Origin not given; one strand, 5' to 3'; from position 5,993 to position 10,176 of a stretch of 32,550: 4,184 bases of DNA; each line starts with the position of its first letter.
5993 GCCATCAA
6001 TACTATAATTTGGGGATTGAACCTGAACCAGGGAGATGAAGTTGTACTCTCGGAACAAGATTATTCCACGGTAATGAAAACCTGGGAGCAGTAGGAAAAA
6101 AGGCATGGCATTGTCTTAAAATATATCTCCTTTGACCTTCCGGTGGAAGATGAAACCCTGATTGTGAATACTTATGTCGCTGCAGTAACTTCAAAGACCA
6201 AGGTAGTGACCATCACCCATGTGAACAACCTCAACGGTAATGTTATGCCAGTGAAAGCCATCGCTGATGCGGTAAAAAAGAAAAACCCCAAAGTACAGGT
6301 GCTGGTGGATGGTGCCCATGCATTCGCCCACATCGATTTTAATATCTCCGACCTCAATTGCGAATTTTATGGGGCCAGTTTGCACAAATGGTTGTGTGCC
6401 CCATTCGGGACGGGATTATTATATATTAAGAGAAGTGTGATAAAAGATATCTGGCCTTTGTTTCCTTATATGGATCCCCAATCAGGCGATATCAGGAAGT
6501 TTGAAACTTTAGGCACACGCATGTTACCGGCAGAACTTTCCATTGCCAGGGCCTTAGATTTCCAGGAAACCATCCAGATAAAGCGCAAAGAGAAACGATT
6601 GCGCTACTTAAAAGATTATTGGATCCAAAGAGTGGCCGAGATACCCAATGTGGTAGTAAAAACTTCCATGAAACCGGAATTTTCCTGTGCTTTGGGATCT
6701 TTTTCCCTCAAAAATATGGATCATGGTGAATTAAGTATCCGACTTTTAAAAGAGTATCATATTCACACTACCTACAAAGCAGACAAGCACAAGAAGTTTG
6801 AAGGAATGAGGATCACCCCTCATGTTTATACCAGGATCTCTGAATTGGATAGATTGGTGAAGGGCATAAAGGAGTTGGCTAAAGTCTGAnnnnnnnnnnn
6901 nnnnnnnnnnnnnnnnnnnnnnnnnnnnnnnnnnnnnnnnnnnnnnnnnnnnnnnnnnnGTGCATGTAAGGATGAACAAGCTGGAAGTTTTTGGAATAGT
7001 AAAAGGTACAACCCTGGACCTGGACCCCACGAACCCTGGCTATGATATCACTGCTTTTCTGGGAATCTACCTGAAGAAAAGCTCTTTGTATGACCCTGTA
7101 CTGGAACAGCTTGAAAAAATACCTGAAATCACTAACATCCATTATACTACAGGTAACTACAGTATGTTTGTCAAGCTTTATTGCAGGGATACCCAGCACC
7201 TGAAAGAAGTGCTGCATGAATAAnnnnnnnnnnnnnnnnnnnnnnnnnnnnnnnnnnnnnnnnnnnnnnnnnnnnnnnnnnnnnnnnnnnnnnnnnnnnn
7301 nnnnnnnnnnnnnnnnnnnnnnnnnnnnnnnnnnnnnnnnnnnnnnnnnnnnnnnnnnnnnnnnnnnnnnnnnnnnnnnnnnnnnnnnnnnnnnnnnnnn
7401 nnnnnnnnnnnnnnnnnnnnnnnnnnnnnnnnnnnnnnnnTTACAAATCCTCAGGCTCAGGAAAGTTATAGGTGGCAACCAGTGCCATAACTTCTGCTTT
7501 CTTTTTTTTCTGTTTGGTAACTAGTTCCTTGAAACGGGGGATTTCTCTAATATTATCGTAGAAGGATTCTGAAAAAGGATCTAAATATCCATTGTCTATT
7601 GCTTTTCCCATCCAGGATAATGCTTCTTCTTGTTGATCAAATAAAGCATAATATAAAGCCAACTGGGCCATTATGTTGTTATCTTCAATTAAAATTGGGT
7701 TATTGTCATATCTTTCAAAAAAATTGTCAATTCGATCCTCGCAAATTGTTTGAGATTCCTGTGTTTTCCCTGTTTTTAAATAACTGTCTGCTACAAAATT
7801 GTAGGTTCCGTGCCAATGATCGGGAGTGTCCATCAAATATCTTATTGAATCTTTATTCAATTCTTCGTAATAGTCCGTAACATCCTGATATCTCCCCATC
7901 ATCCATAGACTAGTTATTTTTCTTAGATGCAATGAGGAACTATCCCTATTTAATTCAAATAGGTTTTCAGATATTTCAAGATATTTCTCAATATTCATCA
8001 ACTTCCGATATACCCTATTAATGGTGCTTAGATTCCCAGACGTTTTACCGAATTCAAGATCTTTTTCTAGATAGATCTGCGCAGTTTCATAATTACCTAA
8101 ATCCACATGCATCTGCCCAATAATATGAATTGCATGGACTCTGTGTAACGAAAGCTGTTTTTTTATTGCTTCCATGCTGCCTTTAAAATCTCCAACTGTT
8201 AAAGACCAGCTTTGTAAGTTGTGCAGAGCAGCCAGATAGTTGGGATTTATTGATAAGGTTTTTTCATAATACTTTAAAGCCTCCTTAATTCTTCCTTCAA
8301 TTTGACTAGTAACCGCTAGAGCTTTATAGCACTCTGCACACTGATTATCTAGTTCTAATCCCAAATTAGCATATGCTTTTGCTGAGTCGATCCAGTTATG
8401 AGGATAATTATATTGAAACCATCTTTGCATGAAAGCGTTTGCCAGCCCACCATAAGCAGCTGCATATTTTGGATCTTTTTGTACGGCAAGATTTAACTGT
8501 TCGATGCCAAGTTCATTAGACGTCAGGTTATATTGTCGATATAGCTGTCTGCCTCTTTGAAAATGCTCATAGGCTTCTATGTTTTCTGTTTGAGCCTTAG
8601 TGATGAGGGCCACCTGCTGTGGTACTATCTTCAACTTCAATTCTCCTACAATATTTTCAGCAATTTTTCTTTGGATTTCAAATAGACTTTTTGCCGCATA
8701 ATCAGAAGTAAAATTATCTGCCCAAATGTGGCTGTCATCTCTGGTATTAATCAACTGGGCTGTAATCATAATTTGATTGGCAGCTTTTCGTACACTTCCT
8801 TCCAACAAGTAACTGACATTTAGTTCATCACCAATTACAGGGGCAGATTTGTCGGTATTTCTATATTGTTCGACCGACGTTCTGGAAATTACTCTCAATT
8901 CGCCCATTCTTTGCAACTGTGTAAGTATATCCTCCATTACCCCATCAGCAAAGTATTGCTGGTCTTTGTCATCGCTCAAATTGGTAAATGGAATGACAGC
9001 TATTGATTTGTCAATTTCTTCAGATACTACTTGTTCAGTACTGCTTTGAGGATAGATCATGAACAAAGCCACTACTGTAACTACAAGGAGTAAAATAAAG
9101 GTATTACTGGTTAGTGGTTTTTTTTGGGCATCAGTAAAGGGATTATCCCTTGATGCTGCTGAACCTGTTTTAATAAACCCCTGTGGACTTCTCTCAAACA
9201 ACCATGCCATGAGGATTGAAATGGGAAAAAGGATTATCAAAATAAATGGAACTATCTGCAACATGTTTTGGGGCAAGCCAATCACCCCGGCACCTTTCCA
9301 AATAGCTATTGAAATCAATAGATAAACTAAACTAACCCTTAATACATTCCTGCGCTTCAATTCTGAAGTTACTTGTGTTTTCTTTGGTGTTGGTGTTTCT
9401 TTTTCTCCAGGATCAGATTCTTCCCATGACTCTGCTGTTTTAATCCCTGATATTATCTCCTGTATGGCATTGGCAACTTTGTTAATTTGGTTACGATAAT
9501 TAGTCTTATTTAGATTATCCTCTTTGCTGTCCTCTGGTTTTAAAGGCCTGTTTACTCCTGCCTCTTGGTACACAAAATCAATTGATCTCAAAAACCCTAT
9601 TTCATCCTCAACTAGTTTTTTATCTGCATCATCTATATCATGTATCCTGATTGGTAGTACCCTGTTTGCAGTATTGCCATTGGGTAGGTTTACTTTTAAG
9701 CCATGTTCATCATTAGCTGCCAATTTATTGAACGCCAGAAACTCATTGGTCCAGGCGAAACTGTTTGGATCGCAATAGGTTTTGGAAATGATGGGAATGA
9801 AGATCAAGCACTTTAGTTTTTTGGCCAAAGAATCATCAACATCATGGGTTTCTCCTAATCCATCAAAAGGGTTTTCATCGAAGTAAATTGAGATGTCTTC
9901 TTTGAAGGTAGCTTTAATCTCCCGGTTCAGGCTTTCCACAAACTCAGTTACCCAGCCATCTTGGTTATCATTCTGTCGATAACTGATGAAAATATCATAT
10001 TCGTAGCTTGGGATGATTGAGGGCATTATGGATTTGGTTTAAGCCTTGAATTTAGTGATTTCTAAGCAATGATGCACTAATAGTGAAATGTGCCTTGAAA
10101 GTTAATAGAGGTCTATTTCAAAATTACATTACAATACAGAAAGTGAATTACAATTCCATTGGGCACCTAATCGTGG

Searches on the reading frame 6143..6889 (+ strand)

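Call 7: search_protein_families(library=pfam, proteins=[window:6143-6889:+], max_evalue=0.01)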
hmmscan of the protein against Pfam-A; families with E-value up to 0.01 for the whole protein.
window:6143-6889:+ (248 aa): 1 family
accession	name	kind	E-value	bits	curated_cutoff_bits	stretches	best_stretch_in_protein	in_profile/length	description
PF00266.25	Aminotran_5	-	2e-28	99.9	21.5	1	8-209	129-335/371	Aminotransferase class-V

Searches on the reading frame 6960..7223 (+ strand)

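Call 7: search_protein_families(library=pfam, proteins=[window:6960-7223:+], max_evalue=0.01)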
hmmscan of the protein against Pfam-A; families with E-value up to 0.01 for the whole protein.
window:6960-7223:+ (87 aa): 1 family
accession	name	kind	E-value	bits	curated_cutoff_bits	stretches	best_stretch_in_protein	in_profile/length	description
PF01037.27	AsnC_trans_reg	-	5.6e-11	42.6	25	1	35-87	2-54/73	Lrp/AsnC ligand binding domain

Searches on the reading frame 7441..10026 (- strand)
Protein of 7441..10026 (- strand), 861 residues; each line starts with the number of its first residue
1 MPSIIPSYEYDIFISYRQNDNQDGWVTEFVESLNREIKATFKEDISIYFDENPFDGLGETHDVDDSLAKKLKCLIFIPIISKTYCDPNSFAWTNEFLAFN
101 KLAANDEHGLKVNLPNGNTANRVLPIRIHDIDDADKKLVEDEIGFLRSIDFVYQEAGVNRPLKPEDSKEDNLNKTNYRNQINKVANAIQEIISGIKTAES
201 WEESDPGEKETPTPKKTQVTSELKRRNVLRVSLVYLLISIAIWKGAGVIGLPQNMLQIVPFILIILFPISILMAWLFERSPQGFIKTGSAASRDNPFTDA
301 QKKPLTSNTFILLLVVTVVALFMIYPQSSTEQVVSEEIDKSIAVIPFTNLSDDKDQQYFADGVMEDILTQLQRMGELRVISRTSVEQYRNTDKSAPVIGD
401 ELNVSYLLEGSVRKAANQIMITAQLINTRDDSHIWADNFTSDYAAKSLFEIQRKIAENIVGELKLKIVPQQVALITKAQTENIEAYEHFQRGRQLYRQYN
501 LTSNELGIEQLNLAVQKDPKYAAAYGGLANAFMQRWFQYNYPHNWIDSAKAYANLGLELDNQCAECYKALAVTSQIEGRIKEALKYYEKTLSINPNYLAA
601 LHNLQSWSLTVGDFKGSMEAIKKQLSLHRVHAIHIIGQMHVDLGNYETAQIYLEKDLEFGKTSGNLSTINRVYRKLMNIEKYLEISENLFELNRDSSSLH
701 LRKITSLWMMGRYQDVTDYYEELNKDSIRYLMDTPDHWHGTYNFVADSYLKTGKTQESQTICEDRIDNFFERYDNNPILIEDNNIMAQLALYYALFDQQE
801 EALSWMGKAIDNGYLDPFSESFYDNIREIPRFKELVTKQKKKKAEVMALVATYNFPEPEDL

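Call 7: search_protein_families(library=pfam, proteins=[window:7441-10026:-], max_evalue=0.01)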
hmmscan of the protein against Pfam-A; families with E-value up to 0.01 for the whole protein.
window:7441-10026:- (861 aa): 10 families
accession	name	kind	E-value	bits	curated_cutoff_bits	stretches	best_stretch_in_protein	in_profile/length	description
PF07719.23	TPR_2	-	3e-08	33.6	27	1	564-597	1-34/34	Tetratricopeptide repeat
PF13181.12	TPR_8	-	3.9e-08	33.3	25.7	0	567-597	4-34/34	Tetratricopeptide repeat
PF13424.12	TPR_12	-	1.4e-07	32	30.1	0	561-593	42-74/77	Tetratricopeptide repeat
PF13374.12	TPR_10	-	3.6e-07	30.4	27.5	0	564-593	2-31/42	Tetratricopeptide repeat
PF13428.12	TPR_14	-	6.6e-07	29.8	23.5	0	565-604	2-41/44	Tetratricopeptide repeat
PF00515.34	TPR_1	-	4.8e-06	26.6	27.8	1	564-597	1-34/34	Tetratricopeptide repeat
PF14559.12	TPR_19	-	2.8e-05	24.8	25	0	577-604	4-31/68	Tetratricopeptide repeat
PF13414.12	TPR_11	-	0.00011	22.2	26.8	0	508-534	14-40/42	TPR repeat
PF13176.12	TPR_7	-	0.00033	20.9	27.9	0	632-657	1-26/36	Tetratricopeptide repeat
PF17680.6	FlgO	-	0.0022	18.3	22.6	0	337-431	18-115/130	FlgO protein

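Call 38: find_homologous_proteins(query=window:7441-10026:-, max_evalue=1e-20)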
Query window:7441-10026:- (861 aa): 7220 proteins with E <= 1e-20 among 8000 candidates; the best 120 are listed.
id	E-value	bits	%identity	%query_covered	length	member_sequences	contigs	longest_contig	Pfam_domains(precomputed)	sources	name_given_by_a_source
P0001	0.0e+0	1412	73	100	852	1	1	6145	PF14559.13,PF13414.13,PF00515.35,PF13424.13,PF13428.13,PF13181.13,PF07719.24,PF13374.13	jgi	-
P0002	0.0e+0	1023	69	77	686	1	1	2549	PF13181.13,PF07719.24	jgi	-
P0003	1.6e-284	964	53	100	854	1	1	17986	PF14559.13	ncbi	-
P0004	2.4e-282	957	53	100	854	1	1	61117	PF14559.13,PF13431.13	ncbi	-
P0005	1.7e-281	954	53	100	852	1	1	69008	PF14559.13,PF13181.13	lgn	-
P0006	5.1e-280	949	52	100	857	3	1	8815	PF00515.35,PF13424.13,PF13181.13,PF07719.24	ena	-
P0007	1.2e-270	918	52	100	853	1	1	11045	PF13424.13,PF13181.13,PF07719.24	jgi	-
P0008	1.8e-269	915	51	100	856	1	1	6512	PF14559.13,PF13424.13,PF13181.13,PF07719.24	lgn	-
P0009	2.3e-263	894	52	66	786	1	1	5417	PF00515.35,PF13424.13,PF13176.13,PF13432.13,PF13428.13,PF13181.13,PF07719.24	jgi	-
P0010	2.3e-229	782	43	64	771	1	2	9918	PF13431.13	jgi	-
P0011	5.3e-215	734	57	70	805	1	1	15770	PF14559.13,PF13431.13,PF13414.13,PF13424.13,PF21033.5,PF13432.13,PF13428.13,PF07719.24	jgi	-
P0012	4.4e-214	731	57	69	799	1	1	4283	PF14559.13,PF13431.13,PF00515.35,PF12895.14,PF13424.13,PF13428.13,PF07719.24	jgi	-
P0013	5.8e-210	718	55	70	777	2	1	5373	PF14559.13,PF13431.13,PF13414.13,PF00515.35,PF12895.14,PF04052.19,PF13432.13,PF13428.13,PF13181.13,PF07719.24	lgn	-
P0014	6.1e-210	718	62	62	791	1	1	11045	PF13431.13,PF13428.13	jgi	-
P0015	7.1e-209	714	53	77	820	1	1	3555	PF14559.13,PF13431.13,PF13414.13,PF00515.35,PF13424.13,PF21033.5,PF13428.13,PF13181.13,PF07719.24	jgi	-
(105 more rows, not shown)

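Call 39: find_encoding_contigs(protein=P0001, flank=10000, max_places=3)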
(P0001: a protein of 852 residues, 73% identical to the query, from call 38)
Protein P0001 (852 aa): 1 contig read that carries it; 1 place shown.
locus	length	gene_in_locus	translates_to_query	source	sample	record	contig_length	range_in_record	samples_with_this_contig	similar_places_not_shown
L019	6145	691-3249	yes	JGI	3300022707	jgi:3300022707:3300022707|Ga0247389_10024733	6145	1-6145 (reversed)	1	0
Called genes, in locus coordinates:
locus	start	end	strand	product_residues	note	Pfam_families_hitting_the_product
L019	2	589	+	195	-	?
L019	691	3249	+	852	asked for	PF13424:TPR_12 (faint), PF00515:TPR_1 (faint), PF07719:TPR_2 (faint), PF13414:TPR_11 (faint), PF13428:TPR_14 (faint), PF14559:TPR_19 (faint), PF13181:TPR_8 (faint), PF13374:TPR_10 (faint)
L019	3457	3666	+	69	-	-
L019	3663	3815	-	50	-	-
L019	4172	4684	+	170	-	-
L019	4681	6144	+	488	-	?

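Call 40: find_encoding_contigs(protein=P0004, flank=10000, max_places=3)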
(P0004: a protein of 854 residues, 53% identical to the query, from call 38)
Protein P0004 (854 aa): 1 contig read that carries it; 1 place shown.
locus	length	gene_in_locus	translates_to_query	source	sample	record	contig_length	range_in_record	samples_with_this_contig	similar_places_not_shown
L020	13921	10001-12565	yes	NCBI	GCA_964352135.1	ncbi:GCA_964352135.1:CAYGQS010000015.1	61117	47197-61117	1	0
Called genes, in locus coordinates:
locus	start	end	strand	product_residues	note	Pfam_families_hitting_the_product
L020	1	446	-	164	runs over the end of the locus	PF02357:NusG, PF23290:KOW5_SPT5 (weak)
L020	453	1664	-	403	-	PF00009:GTP_EFTU, PF01926:MMR_HSR1 (faint), PF22594:GTP-eEF1A_C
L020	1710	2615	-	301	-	PF01507:PAPS_reduct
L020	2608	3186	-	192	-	PF01583:APS_kinase, PF08433:KTI12 (weak), PF13238:AAA_18 (weak), PF13671:AAA_33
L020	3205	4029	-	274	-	PF00793:DAHP_synth_1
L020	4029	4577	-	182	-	PF00702:Hydrolase (weak), PF08282:Hydrolase_3 (weak)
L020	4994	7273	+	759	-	PF01804:Penicil_amidase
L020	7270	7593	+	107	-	-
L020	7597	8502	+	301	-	PF00561:Abhydrolase_1, PF12146:Hydrolase_4, PF12697:Abhydrolase_6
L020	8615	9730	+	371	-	PF01070:FMN_dh, PF03060:NMO, PF00478:IMPDH, PF01645:Glu_synthase (weak)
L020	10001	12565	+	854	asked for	PF13431:TPR_17 (faint), PF14559:TPR_19 (weak)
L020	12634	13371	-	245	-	-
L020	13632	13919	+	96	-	?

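Call 41: find_encoding_contigs(protein=P0005, flank=10000, max_places=3)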
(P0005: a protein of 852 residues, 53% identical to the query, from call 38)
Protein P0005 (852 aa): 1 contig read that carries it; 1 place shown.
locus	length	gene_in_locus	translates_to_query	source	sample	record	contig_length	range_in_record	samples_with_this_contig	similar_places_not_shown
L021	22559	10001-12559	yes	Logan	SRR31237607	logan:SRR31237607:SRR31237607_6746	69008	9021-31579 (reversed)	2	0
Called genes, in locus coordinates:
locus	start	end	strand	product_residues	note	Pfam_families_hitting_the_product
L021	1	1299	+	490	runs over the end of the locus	PF00999:Na_H_Exchanger, PF02080:TrkA_C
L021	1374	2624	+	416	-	PF07690:MFS_1, PF12832:MFS_1_like, PF07690:MFS_1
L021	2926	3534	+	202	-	PF22285:DUF6962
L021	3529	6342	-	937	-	PF00515:TPR_1 (faint), PF07719:TPR_2 (faint), PF13424:TPR_12, PF13424:TPR_12 (weak), PF13374:TPR_10, PF13424:TPR_12, PF24885:TPR_NPHP3, PF12770:CHAT, +5 more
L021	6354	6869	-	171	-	-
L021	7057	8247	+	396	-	PF01070:FMN_dh, PF00478:IMPDH, PF03060:NMO (weak)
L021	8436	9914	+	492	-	PF00044:Gp_dh_N, PF02800:Gp_dh_C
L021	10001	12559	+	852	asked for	PF14559:TPR_19 (weak), PF13181:TPR_8 (faint)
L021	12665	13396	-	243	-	-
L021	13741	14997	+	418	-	PF00270:DEAD, PF04851:ResIII, PF00271:Helicase_C, PF21090:P-loop_SecA (weak), PF03880:DbpA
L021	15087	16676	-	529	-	PF03315:SDH_beta (faint), PF03313:SDH_alpha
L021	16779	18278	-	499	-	PF00266:Aminotran_5, PF00155:Aminotran_1_2 (faint)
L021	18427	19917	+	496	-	PF04389:Peptidase_M28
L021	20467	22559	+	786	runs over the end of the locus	PF13431:TPR_17 (faint)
